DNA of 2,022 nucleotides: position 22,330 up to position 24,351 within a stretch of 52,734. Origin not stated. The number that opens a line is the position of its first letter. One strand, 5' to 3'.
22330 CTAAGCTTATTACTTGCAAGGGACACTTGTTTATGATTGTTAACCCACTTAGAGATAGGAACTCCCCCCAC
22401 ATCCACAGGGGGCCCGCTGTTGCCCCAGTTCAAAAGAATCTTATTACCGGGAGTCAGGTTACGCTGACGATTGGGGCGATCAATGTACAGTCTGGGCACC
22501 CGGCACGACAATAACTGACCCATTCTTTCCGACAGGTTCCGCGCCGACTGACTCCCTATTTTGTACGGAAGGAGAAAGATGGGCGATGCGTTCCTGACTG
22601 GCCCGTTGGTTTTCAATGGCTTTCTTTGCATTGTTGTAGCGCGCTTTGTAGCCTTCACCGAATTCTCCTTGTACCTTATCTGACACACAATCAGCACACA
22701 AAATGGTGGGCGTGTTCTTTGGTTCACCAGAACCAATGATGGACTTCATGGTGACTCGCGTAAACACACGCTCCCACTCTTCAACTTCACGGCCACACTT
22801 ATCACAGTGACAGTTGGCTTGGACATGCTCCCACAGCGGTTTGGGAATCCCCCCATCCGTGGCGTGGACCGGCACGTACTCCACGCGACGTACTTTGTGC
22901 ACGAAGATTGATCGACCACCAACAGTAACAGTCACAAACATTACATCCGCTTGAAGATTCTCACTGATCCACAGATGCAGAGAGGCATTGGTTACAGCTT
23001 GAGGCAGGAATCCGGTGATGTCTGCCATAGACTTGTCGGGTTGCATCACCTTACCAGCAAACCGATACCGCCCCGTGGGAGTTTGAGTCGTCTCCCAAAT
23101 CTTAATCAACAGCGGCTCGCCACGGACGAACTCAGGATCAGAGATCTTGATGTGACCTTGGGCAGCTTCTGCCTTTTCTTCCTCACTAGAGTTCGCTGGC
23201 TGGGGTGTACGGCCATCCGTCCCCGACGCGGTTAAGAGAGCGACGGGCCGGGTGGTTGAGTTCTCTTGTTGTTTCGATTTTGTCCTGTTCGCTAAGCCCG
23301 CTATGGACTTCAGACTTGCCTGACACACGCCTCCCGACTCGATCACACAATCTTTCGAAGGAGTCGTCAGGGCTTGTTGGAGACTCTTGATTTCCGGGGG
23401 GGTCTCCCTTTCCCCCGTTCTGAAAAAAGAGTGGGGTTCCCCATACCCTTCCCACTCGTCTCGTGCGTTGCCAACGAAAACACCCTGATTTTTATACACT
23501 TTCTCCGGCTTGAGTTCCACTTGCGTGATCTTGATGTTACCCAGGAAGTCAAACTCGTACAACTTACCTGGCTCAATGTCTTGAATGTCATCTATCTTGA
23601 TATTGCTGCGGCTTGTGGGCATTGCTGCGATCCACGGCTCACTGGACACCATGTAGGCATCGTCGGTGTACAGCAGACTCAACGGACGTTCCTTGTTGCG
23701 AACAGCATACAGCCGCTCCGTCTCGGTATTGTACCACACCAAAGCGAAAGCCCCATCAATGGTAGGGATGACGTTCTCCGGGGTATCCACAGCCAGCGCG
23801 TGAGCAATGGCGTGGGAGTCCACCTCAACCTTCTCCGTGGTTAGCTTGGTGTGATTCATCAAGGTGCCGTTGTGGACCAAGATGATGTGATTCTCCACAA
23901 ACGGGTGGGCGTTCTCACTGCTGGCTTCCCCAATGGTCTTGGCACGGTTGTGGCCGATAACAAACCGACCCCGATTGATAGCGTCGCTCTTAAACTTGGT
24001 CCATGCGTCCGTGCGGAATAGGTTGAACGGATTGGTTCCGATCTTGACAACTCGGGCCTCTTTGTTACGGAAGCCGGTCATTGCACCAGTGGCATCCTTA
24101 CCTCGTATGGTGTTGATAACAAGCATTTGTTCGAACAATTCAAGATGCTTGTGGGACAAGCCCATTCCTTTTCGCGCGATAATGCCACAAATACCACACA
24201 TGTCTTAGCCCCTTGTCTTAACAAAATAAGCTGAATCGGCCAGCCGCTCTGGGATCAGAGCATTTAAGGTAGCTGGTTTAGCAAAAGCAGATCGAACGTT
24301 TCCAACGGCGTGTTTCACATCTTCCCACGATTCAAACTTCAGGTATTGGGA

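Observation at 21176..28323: Translationally coupled operon of five amide-bond enzymes is the best candidate for an uncharacterised modification system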

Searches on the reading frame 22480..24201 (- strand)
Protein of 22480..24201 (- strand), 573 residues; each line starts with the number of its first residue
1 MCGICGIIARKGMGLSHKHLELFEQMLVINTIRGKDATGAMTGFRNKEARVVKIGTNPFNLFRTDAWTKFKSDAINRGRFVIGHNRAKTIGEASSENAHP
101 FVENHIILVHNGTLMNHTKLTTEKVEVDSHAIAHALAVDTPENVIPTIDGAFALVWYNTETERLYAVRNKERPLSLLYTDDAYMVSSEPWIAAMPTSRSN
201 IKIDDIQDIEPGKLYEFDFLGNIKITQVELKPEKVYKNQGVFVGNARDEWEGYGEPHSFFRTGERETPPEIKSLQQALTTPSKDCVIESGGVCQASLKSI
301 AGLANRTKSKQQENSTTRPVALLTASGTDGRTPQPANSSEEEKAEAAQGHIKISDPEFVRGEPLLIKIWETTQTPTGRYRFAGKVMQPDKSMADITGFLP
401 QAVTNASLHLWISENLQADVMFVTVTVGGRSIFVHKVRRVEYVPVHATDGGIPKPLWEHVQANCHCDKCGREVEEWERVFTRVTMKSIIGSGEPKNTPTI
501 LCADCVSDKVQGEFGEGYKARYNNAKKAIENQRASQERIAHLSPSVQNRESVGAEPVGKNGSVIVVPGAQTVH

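Call 3: search_protein_families(library=pfam, max_evalue=0.01, proteins=[window:22480-24201:-])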
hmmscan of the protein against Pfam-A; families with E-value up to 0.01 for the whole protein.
window:22480-24201:- (573 aa): 3 families
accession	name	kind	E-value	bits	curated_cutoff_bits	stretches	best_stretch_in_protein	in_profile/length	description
PF13522.11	GATase_6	-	2.1e-15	57.3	27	1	77-188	9-130/130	Glutamine amidotransferase domain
PF13537.11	GATase_7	-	3e-10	40.6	25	1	85-189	2-118/123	Glutamine amidotransferase domain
PF13230.11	GATase_4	-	0.00054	19.4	23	1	77-118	70-115/272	Glutamine amidotransferases class-II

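Call 18: search_protein_families(library=phrogs, max_evalue=0.001, proteins=[window:22480-24201:-])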
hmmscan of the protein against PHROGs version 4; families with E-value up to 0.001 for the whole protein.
window:22480-24201:- (573 aa): 7 families
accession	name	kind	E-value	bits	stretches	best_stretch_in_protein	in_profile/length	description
phrog_4736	-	other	1.5e-54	187.2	1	1-231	1-236/498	L-glutamine-D-fructose-6-phosphate aminotransferase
phrog_18128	-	other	1.2e-37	130.9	1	1-222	1-221/437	aminotransferase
phrog_13807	-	unknown function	2.1e-11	43.9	1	1-205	1-211/609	-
phrog_14519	-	moron, auxiliary metabolic gene and host takeover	1.4e-10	42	1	1-181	1-185/295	glutamine amidotransferase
phrog_26846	-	unknown function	1.1e-07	31.8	1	1-128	1-118/502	-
phrog_10428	-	other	1.4e-06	28.3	1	1-140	1-148/476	L-glutamine-D-fructose-6-phosphate aminotransferase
phrog_16728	-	unknown function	2.1e-06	27.8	1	75-188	38-161/579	-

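Call 65: find_homologous_proteins(query=window:22483-24201:-, max_evalue=1e-20)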
Query window:22483-24201:- (573 aa): 296 proteins with E <= 1e-20 among 8000 candidates; the best 120 are listed.
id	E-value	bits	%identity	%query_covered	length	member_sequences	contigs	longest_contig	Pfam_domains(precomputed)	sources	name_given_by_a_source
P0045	0.0e+0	1321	100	100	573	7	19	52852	PF13522.12,PF13537.12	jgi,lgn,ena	-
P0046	2.3e-140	487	45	99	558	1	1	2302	PF13522.12,PF13537.12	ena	-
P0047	9.6e-131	455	42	100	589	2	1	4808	PF13522.12,PF13537.12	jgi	jgi:hypothetical protein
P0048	1.3e-130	455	39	100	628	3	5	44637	PF13522.12,PF13537.12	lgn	-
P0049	3.3e-129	450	45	92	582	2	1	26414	PF13522.12,PF13537.12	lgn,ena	-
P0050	1.4e-127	445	56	40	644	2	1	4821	PF13522.12,PF13537.12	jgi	-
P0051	2.8e-127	444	40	100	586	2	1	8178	PF13522.12,PF13537.12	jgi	jgi:hypothetical protein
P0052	8.9e-127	442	42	92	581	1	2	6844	PF13522.12,PF13537.12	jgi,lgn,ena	jgi:hypothetical protein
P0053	6.7e-124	433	40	100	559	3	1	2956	PF13230.12,PF13522.12,PF13537.12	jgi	jgi:hypothetical protein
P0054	6.5e-122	426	38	100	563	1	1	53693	PF13522.12,PF13537.12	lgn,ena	-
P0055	2.9e-121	424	38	100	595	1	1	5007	PF13230.12,PF13522.12,PF13537.12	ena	-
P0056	9.4e-120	419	40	100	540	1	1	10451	PF13522.12,PF13537.12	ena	-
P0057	1.9e-118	415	38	100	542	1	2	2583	PF13522.12,PF13537.12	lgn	-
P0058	5.5e-118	413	39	100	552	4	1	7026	PF13230.12,PF13522.12,PF13537.12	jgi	jgi:hypothetical protein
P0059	1.5e-115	405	40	100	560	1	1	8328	PF13522.12,PF13537.12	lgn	-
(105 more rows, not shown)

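Call 81: search_protein_families(library=ncbifam, max_evalue=0.01, proteins=[window:22480-24201:-])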
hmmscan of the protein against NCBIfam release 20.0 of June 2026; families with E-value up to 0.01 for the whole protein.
window:22480-24201:- (573 aa): 7 families
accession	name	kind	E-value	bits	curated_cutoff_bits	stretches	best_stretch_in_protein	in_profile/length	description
NF001484.0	PRK00331.1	subfamily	1.2e-15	56.9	381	1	1-218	1-225/601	isomerizing glutamine--fructose-6-phosphate transaminase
TIGR01134.1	purF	equivalog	1.8e-12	47.4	350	1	2-216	1-216/432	amidophosphoribosyltransferase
TIGR01135.1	glmS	equivalog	9.7e-12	44.2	418.05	1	74-208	61-214/607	glutamine--fructose-6-phosphate transaminase (isomerizing)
TIGR01536.1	asn_synth_AEB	equivalog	3.5e-08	32.9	267.1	1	2-188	1-162/517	asparagine synthase (glutamine-hydrolyzing)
TIGR03104.1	trio_amidotrans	equivalog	0.00028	19.3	570.1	0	75-170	38-141/589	N-acetylglutaminylglutamine amidotransferase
NF006949.0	PRK09431.1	equivalog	0.00094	17.8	499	1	75-188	39-161/554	asparagine synthase B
TIGR03442.1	TIGR03442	equivalog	0.0037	16.6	218.65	0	78-125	82-130/251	ergothioneine biosynthesis protein EgtC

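Call 96: search_protein_families(library=padloc, max_evalue=0.001, proteins=[window:22480-24201:-])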
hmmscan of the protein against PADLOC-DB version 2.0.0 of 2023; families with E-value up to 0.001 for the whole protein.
window:22480-24201:- (573 aa): 0 families

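Call 99: find_encoding_contigs(protein=P0045, flank=2000, max_places=4)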
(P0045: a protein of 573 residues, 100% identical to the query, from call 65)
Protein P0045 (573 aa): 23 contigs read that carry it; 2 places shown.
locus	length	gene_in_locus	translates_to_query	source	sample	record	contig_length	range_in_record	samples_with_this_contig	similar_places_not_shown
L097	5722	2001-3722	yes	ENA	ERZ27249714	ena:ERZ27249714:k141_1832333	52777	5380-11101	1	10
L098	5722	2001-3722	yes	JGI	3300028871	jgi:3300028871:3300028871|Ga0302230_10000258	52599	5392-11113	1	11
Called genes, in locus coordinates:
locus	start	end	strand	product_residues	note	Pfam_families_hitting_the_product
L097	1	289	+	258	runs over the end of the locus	PF14395:COOH-NH2_lig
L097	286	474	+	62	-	-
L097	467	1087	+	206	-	-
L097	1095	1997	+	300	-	PF12224:Amidoligase_2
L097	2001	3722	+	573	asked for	PF13522:GATase_6, PF13537:GATase_7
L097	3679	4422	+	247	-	PF08443:RimK (weak)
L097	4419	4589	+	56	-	-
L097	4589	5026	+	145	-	-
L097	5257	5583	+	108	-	-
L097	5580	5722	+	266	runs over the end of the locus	-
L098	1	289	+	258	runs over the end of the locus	PF14395:COOH-NH2_lig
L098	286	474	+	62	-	-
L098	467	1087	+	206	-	-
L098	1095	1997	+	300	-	PF12224:Amidoligase_2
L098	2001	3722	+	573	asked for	PF13522:GATase_6, PF13537:GATase_7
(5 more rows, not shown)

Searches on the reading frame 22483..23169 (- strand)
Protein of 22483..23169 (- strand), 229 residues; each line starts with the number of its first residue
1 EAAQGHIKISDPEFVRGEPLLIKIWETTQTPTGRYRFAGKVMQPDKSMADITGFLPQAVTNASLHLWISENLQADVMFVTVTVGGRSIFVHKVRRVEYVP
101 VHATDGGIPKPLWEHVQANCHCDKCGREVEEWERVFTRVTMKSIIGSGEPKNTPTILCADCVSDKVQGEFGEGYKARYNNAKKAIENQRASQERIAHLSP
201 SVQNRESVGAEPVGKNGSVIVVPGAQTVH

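Call 64: find_homologous_proteins(query=window:22483-23169:-, max_evalue=0.001)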
Query window:22483-23169:-: 160 candidates shared short words with the query, none scored E <= 0.001.

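Call 77: predict_structure(alignment_id=A8)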
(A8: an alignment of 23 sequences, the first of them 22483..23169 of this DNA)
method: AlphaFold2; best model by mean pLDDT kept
length: 229 residues; sequences in the alignment: 23
mean_pLDDT: 88.2   pTM: 0.75
mean pLDDT of the five models: 88.2, 88.2, 87.2, 86.4, 85.8
residues with pLDDT >= 90: 175; 70-90: 21; 50-70: 15; < 50: 18
segments of 3 or more residues with pLDDT < 50: 209-219, 227-229
pLDDT, mean of each block of 10 residues (from residue 1): 91 97 98 96 96 97 96 98 93 97 93 96 97 96 89 96 92 95 94 73 51 47 49
secondary structure, 60 per line:
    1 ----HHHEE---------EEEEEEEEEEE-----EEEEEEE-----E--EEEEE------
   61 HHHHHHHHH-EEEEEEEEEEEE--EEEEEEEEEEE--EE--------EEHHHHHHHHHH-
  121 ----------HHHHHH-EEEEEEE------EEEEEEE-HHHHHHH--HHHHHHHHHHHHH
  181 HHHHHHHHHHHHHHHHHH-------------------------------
elements in order: E19-29 E35-41 E50-54 H61-69 E71-82 E85-95 H110-119 H131-136 E138-144 E151-157 H159-165 H168-198

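Call 80: fold_search(model_id=the predicted structure, library=pdb)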
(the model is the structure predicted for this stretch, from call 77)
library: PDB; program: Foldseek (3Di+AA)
matches with E <= 10: 919; with E <= 0.001: 0
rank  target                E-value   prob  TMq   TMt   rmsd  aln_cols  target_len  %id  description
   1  5d8e_C                1.8e-03  1.00  0.27  0.49   5.0       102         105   14  crystal structure of SSB from homo sapiens (released 2016-08-17)
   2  3f2b_A                1.9e-03  1.00  0.27  0.07   4.5        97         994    9  DNA Polymerase PolC from Geobacillus kaustophilus complex with DNA, dGTP, Mg and Zn (released 2009-01-20)
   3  5d8f_B                3.5e-03  1.00  0.25  0.45   5.3        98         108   11  crystal structure of SSB and ssDNA complex from homo sapiens (released 2016-08-17)
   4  3klw_B                4.1e-03  1.00  0.26  0.55   4.2        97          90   10  Crystal structure of primosomal replication protein n from Bordetella pertussis. northeast structural genomics consort (released 2009-11-24)
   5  7r4w                  5.7e-03  1.00  0.26  0.48   5.1        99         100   15  Single stranded DNA binding protein SSB M5 from Fervidobacterium gondwanense (released 2023-08-23)
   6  2ccz_A                6.8e-03  1.00  0.28  0.48   5.5       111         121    8  Crystal structure of E. coli primosomol protein PriB bound to ssDNA (released 2006-09-18)
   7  3klw_A                7.2e-03  1.00  0.26  0.52   4.5       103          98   11  Crystal structure of primosomal replication protein n from Bordetella pertussis. northeast structural genomics consort (released 2009-11-24)
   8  4oww_B                7.2e-03  1.00  0.25  0.44   4.3        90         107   12  Structural basis of SOSS1 in complex with a 35nt ssDNA (released 2014-04-16)
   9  5z7d_B                9.6e-03  0.57  0.21  0.14  15.3       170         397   12  p204HINab-dsDNA complex structure (released 2019-01-30)
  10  5d8e_B                1.0e-02  0.99  0.25  0.47   7.3       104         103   12  crystal structure of SSB from homo sapiens (released 2016-08-17)
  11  5yyu_D                1.1e-02  1.00  0.27  0.58   4.5        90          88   14  Crystal structure of Staphylococcus aureus single-stranded DNA-binding protein SsbB (released 2018-08-15)
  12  3fhw_A                1.1e-02  1.00  0.25  0.49   5.2       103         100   11  Crystal structure of the protein priB from Bordetella parapertussis. Northeast Structural Genomics Consortium target B (released 2008-12-30)
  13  9mj5_B                1.1e-02  1.00  0.26  0.28   4.3        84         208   11  Catalytic domain of human DNA polymerase alpha in complex with DNA and RPA (released 2025-02-19)
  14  6bhw_C                1.3e-02  1.00  0.26  0.51   5.1        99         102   13  B. subtilis SsbA (released 2018-12-19)
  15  6bhw_E                1.5e-02  1.00  0.26  0.51   5.0        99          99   12  B. subtilis SsbA (released 2018-12-19)
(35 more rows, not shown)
